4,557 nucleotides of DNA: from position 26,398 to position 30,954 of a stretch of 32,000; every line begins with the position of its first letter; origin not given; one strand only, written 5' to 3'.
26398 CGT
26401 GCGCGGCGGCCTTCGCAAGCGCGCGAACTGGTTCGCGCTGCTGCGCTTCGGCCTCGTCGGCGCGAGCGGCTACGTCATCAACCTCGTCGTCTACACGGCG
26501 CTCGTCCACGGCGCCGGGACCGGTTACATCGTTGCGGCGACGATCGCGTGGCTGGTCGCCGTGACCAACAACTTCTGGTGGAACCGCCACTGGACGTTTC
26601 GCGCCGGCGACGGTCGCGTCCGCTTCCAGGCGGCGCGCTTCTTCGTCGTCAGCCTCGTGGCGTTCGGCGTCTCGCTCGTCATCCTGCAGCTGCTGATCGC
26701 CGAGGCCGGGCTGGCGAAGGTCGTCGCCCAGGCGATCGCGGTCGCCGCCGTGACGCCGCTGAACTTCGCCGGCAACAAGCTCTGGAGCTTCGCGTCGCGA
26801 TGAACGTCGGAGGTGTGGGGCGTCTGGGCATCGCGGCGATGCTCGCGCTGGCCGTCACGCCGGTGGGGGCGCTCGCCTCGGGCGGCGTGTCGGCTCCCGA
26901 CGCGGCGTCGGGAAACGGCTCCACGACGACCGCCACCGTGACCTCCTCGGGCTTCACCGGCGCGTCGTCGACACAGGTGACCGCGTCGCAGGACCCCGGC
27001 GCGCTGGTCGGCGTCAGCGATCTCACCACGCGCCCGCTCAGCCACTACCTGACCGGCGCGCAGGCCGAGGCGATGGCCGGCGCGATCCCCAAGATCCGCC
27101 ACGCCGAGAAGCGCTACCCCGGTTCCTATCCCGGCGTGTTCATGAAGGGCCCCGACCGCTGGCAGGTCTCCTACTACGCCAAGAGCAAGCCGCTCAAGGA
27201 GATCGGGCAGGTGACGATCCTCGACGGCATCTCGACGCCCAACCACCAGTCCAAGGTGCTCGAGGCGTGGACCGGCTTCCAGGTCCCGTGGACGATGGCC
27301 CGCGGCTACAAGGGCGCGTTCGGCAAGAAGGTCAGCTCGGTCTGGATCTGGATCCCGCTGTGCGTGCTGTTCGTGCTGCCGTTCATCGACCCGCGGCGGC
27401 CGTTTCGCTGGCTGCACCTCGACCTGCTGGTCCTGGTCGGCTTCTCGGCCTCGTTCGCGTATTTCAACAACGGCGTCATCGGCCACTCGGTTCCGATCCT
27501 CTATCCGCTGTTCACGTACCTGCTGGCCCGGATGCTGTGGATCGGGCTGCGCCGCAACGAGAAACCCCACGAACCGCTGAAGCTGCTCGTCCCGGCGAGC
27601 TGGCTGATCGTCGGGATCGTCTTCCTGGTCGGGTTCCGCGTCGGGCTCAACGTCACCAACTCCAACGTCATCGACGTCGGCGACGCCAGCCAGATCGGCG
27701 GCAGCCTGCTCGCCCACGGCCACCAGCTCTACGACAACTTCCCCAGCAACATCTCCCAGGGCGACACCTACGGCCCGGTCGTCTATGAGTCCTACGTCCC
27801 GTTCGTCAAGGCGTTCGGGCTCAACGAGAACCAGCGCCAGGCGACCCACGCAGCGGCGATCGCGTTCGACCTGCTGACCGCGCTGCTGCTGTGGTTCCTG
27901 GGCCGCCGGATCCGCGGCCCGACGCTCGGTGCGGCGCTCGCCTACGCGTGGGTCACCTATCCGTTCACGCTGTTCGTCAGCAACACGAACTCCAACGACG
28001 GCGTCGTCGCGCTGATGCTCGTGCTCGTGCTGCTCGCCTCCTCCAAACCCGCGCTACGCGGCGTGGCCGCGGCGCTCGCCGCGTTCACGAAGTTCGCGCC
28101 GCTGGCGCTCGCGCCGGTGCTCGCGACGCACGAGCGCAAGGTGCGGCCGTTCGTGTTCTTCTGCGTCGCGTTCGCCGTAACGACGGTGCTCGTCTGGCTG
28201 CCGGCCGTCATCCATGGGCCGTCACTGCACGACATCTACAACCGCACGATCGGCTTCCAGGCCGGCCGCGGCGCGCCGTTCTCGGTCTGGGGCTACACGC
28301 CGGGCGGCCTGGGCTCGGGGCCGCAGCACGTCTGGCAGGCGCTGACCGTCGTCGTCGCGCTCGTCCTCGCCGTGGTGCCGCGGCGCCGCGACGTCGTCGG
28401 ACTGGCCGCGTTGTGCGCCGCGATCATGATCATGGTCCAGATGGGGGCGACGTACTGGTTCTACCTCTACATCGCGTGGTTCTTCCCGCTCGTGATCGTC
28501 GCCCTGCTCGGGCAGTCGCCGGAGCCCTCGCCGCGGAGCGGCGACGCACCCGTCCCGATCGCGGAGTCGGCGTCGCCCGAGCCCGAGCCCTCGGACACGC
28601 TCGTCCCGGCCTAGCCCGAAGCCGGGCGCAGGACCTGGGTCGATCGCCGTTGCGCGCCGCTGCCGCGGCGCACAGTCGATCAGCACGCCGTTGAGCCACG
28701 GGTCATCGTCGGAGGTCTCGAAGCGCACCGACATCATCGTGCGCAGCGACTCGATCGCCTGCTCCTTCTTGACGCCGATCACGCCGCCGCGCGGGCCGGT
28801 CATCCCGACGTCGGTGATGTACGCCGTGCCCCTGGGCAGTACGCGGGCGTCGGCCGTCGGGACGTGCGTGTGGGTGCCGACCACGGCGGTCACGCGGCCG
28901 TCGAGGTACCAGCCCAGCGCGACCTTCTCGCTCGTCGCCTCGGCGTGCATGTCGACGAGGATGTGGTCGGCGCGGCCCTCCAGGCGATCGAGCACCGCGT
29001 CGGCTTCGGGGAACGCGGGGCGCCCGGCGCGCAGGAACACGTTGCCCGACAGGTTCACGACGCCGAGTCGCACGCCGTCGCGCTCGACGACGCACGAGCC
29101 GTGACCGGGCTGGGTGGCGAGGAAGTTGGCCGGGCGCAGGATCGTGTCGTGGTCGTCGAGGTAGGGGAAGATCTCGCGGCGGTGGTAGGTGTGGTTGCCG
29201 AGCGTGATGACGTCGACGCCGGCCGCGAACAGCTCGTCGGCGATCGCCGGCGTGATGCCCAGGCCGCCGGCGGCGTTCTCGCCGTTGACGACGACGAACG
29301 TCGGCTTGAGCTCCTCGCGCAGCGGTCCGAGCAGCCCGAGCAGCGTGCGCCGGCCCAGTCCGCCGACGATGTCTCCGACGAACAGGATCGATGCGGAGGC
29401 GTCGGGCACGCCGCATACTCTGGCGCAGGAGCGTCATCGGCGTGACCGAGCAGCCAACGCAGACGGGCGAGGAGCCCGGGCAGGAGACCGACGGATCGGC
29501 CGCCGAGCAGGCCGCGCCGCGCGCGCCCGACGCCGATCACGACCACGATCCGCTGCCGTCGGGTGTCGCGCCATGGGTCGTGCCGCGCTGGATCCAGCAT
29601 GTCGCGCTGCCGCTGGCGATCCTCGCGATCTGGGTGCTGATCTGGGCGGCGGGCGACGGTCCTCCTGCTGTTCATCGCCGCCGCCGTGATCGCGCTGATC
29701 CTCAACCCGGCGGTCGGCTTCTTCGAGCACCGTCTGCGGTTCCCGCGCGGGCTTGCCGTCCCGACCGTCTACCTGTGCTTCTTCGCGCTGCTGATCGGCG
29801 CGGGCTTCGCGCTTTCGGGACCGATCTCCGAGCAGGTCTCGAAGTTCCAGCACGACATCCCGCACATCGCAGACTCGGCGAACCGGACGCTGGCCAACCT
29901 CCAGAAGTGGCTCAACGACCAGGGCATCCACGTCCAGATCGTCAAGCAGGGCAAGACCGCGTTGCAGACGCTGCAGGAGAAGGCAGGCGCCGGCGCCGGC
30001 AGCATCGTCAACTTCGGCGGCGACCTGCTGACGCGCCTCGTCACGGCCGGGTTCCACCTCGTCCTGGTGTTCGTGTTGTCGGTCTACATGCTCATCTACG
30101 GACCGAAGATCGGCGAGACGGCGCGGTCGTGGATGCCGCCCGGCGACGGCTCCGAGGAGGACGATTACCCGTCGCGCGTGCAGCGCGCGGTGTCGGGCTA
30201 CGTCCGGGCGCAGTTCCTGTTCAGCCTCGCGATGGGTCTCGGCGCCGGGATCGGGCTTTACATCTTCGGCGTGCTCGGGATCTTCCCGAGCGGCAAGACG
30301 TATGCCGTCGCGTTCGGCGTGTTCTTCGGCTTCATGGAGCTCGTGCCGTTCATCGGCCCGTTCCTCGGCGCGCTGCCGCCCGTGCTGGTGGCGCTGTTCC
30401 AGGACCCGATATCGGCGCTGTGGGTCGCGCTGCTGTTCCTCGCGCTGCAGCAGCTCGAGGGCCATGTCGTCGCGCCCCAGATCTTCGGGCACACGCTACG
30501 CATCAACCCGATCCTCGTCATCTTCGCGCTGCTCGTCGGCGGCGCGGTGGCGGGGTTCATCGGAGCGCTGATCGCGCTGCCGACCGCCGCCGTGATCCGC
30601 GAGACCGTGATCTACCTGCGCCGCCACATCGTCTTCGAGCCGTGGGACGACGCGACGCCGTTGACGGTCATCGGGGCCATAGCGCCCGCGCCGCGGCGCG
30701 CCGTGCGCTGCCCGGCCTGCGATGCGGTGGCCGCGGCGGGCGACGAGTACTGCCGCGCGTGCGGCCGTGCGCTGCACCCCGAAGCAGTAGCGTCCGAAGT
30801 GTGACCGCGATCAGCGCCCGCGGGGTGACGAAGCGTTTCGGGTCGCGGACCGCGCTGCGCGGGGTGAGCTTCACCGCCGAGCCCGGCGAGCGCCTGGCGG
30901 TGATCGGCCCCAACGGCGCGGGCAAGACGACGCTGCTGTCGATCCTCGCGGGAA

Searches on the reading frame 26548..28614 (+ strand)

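Call 25: search_protein_families(library=pfam, proteins=[window:26548-28614:+], max_evalue=0.001)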
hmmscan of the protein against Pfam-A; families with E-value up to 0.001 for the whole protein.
window:26548-28614:+ (688 aa): 1 family
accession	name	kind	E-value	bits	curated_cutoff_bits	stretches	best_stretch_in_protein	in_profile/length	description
PF09594.16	GT87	-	1.1e-08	35.6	25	1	434-629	20-234/237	Glycosyltransferase family 87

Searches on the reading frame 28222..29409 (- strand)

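Call 25: search_protein_families(library=pfam, proteins=[window:28222-29409:-], max_evalue=0.001)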
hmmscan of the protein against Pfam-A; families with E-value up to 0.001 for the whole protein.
window:28222-29409:- (395 aa): 2 families
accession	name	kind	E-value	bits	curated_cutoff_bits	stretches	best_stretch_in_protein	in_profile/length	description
PF13277.11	YmdB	-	6.6e-96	320.9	27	1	9-257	1-251/253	YmdB-like protein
PF00149.33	Metallophos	-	1.1e-09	39.4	21.5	1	7-184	2-191/191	Calcineurin-like phosphoesterase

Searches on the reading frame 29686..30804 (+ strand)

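Call 25: search_protein_families(library=pfam, proteins=[window:29686-30804:+], max_evalue=0.001)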
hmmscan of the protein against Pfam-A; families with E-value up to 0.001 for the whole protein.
window:29686-30804:+ (372 aa): 2 families
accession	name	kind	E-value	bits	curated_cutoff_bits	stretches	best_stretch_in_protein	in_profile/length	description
PF01594.21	AI-2E_transport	-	6.5e-59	200.2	34.3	1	2-309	31-324/327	AI-2E family transporter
PF13248.11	Zn_ribbon_3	-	0.00012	21.9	27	1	340-360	3-23/26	zinc-ribbon domain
